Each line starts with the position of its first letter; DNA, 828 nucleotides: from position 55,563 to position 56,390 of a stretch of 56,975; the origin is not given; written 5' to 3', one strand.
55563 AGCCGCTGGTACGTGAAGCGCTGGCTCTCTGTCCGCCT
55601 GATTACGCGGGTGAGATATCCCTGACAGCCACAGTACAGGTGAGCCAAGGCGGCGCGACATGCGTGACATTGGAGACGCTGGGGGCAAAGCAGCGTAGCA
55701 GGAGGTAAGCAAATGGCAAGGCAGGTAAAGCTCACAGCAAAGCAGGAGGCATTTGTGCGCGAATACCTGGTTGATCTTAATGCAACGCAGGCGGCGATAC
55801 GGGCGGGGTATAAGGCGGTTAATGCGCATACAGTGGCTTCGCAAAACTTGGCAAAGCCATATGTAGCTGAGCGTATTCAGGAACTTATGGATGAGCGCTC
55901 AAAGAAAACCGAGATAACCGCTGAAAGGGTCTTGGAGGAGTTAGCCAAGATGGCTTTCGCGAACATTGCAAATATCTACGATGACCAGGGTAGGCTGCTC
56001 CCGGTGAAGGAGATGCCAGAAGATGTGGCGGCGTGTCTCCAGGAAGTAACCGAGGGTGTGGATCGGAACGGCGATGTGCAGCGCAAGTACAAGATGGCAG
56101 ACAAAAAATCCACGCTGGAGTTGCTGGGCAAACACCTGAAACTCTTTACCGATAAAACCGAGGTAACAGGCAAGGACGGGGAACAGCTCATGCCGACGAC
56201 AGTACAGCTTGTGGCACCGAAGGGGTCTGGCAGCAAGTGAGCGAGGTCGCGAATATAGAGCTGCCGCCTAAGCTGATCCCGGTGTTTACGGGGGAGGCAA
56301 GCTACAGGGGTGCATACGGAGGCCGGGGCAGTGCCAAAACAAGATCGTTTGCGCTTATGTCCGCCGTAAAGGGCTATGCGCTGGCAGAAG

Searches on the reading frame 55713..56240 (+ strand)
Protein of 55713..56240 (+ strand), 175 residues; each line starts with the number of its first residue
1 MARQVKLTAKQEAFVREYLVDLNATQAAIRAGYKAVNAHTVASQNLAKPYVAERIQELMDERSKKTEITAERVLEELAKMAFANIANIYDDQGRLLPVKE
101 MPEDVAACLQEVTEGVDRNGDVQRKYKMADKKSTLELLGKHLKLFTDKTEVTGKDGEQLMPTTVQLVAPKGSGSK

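Call 4: search_protein_families(library=pfam, proteins=[window:55713-56240:+], max_evalue=0.01)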
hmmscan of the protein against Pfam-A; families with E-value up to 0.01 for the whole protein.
window:55713-56240:+ (175 aa): 1 family
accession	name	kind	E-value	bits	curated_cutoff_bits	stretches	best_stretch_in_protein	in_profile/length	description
PF03592.21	Terminase_2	-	5.9e-43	147.3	26.1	1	7-152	1-138/141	Terminase small subunit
